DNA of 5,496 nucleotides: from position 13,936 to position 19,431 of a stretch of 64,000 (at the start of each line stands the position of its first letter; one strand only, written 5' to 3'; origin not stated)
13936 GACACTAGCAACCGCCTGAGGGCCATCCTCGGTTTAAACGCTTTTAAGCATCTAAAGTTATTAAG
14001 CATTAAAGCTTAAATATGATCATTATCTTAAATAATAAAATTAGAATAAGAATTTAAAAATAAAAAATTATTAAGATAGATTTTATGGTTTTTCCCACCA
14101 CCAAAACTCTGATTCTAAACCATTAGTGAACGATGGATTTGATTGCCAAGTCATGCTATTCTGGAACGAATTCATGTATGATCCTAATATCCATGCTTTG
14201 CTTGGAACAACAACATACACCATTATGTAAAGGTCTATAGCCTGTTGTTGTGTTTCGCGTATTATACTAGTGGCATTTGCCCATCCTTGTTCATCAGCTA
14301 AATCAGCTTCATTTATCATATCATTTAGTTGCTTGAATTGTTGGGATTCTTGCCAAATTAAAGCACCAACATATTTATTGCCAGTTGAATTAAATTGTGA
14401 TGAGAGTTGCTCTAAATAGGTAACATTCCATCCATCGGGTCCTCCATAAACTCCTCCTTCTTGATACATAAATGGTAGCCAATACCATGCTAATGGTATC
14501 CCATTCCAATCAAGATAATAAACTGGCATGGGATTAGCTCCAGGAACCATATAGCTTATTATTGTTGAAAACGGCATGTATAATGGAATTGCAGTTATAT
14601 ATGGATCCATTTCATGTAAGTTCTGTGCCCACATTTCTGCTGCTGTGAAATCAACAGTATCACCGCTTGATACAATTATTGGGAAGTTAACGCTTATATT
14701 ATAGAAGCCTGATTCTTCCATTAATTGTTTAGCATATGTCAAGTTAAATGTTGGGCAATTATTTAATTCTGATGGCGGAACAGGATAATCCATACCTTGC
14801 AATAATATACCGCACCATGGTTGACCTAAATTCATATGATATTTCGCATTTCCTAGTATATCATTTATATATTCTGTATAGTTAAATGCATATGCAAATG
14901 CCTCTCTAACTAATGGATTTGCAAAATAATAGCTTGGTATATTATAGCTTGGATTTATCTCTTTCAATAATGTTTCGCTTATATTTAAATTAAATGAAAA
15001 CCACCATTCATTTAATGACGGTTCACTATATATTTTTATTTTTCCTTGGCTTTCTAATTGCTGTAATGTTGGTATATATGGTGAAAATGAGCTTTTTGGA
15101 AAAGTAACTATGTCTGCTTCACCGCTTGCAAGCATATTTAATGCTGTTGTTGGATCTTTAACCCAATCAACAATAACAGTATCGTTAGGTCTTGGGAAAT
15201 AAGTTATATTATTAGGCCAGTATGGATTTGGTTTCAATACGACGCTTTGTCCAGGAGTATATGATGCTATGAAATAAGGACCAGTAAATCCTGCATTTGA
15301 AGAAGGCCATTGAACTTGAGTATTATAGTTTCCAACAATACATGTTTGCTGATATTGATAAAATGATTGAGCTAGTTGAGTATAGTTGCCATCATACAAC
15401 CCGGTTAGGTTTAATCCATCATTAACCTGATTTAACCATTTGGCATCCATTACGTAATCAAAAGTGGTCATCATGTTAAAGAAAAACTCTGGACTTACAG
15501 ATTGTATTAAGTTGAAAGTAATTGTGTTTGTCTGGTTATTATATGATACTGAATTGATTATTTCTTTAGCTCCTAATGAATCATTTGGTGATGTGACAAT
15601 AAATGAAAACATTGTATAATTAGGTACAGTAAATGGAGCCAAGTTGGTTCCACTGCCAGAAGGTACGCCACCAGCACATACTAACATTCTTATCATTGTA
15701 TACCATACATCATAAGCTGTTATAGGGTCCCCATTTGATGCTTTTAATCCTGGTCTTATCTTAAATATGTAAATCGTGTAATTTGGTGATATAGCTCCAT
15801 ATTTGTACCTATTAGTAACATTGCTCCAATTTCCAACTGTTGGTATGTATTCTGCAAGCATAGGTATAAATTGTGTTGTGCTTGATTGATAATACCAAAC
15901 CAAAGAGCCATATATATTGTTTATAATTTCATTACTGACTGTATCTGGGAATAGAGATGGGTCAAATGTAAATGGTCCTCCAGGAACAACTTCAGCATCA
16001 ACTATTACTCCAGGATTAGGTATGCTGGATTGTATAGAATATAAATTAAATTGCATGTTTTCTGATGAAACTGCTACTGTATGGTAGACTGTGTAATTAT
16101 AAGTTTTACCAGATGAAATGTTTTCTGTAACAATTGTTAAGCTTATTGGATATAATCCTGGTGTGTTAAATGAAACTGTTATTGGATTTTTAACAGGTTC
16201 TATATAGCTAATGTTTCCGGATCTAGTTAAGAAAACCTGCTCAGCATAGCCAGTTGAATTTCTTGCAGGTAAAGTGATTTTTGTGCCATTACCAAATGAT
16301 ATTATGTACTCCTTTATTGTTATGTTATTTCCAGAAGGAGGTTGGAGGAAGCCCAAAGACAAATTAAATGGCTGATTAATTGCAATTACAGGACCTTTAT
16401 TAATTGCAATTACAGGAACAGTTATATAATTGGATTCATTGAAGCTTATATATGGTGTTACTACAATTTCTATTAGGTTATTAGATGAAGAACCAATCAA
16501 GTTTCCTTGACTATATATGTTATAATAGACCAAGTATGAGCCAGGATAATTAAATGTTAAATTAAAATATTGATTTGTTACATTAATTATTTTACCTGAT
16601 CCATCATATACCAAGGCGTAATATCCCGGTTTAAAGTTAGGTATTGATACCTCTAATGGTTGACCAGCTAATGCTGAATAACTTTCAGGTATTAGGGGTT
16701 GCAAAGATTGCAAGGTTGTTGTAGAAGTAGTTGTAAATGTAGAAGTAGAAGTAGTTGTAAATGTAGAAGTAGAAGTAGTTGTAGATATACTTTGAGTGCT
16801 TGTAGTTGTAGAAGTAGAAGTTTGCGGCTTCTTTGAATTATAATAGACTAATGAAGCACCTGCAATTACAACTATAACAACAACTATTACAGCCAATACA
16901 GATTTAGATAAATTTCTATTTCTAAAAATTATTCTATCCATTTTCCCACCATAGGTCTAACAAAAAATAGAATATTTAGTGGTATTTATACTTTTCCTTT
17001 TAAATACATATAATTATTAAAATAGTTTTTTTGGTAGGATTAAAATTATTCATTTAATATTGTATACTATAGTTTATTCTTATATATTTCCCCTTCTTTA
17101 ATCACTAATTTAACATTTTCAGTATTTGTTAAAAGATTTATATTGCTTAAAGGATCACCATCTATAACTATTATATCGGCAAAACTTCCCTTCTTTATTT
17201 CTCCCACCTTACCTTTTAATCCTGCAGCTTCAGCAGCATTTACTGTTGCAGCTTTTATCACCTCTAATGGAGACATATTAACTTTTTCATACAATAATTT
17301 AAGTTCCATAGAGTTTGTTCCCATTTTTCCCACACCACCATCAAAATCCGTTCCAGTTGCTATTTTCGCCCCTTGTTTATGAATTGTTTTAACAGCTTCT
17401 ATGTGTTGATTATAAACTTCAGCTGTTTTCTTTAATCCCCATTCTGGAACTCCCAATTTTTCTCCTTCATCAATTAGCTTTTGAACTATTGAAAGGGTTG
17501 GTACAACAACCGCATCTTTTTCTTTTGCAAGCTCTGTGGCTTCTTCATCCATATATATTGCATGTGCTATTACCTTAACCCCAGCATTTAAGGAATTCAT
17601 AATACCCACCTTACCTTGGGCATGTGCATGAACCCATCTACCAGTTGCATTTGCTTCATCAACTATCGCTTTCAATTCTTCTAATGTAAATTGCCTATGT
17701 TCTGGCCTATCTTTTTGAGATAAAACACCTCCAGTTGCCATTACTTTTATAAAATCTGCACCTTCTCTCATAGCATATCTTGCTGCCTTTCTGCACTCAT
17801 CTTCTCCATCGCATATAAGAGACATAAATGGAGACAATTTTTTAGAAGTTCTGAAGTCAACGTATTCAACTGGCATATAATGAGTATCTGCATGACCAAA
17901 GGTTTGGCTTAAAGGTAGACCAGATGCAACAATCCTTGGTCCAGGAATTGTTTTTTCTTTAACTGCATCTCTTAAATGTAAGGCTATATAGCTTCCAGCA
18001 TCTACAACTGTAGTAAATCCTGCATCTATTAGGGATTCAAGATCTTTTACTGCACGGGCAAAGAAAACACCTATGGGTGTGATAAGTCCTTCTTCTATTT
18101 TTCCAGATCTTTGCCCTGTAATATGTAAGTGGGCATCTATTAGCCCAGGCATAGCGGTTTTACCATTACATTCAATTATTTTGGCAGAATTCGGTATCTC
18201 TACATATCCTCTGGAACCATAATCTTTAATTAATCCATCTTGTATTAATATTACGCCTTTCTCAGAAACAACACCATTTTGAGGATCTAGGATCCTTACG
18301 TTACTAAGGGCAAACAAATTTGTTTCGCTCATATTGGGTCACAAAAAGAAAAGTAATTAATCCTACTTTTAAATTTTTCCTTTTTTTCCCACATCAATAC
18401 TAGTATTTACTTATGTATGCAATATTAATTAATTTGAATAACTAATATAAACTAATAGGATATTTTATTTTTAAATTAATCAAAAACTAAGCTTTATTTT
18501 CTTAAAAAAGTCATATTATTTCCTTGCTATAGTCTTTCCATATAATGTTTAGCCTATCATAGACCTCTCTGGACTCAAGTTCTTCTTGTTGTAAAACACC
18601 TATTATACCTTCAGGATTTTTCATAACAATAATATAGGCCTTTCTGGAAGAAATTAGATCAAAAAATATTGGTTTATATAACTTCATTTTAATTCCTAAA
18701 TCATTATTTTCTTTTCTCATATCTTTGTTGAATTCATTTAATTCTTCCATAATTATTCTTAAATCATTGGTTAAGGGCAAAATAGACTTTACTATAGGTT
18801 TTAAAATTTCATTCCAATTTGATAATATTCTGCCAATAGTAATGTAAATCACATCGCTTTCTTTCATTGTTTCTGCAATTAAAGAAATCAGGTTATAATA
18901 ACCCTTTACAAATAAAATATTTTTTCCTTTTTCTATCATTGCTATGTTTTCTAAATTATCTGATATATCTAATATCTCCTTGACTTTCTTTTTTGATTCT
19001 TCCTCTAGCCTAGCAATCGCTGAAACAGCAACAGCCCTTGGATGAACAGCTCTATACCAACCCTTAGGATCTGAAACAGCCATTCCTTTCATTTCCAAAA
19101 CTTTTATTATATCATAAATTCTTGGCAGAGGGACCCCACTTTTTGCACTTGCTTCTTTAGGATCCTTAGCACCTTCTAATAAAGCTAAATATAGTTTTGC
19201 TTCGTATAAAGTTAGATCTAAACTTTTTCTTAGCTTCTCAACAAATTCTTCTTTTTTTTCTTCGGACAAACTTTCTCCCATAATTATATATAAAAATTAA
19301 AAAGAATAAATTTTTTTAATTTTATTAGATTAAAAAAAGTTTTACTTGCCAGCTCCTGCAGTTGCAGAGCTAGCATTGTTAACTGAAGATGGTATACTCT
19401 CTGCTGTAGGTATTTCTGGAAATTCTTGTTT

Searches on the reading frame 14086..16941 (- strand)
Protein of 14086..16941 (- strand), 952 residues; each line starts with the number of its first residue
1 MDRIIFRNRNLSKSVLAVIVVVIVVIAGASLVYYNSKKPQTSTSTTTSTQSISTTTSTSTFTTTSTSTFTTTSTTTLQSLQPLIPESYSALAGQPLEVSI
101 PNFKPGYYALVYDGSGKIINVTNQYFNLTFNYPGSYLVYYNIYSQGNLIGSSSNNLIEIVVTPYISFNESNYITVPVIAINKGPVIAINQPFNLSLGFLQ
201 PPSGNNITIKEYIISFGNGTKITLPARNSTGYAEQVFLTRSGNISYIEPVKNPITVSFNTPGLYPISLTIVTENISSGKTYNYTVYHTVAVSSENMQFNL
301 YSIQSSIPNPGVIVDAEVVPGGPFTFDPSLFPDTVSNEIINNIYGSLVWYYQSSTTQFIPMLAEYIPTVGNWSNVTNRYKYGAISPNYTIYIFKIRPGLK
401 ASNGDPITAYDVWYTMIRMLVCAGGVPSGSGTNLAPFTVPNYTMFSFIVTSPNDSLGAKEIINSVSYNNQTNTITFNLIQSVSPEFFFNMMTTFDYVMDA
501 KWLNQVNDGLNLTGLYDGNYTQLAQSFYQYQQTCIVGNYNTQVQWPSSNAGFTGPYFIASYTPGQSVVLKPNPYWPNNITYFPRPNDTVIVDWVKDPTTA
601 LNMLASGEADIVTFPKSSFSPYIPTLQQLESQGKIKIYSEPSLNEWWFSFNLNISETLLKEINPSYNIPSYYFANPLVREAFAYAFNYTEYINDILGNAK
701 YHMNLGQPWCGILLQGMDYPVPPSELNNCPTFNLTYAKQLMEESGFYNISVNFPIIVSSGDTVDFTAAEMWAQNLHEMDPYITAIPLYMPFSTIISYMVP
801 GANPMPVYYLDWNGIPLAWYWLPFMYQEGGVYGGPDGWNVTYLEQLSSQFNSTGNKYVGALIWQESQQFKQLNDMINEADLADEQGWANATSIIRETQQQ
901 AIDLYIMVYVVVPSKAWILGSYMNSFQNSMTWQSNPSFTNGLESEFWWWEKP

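Call 66: search_protein_families(library=pfam, proteins=[window:14086-16941:-], max_evalue=0.00001)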
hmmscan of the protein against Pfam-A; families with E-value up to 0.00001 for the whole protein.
window:14086-16941:- (952 aa): 1 family
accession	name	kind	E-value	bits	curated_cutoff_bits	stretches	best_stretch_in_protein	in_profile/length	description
PF00496.27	SBP_bac_5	-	7.5e-41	140.9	32.4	1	359-777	3-314/368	Bacterial extracellular solute-binding proteins, family 5 Middle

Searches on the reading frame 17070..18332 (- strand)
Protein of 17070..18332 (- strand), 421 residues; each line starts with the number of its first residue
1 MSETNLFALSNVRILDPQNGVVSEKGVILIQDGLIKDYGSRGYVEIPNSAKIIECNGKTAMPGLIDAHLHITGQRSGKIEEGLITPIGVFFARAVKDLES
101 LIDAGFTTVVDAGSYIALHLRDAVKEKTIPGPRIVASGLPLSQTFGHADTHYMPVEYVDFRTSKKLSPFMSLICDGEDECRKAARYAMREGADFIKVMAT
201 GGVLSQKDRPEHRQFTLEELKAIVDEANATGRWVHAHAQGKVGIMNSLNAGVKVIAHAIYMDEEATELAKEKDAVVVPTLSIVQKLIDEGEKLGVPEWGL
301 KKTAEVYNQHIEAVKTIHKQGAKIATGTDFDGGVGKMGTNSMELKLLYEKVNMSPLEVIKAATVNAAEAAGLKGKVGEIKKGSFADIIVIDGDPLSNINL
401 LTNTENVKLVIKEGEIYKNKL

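Call 66: search_protein_families(library=pfam, proteins=[window:17070-18332:-], max_evalue=0.00001)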
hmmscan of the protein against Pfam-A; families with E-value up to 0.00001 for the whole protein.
window:17070-18332:- (421 aa): 2 families
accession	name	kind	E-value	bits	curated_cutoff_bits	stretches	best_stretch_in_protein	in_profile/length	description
PF01979.26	Amidohydro_1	-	8.2e-54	183.6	25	1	60-416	2-344/345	Amidohydrolase family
PF07969.17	Amidohydro_3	-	5e-16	59.7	29.7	1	212-416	256-470/472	Amidohydrolase family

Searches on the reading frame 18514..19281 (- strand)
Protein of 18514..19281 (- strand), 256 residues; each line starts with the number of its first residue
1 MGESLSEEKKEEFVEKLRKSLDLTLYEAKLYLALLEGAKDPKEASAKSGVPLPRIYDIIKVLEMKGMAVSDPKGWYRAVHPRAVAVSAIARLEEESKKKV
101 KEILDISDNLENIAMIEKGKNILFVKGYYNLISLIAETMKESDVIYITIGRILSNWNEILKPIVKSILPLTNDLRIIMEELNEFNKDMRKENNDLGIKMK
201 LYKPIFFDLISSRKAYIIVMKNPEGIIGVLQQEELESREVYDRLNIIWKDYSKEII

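Call 66: search_protein_families(library=pfam, proteins=[window:18514-19281:-], max_evalue=0.00001)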
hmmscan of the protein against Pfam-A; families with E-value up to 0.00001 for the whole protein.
window:18514-19281:- (256 aa): 1 family
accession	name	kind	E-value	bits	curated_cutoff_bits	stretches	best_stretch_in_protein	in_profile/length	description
PF01978.25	TrmB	-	1.1e-11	44.9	25.6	1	18-81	2-67/68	Sugar-specific transcriptional regulator TrmB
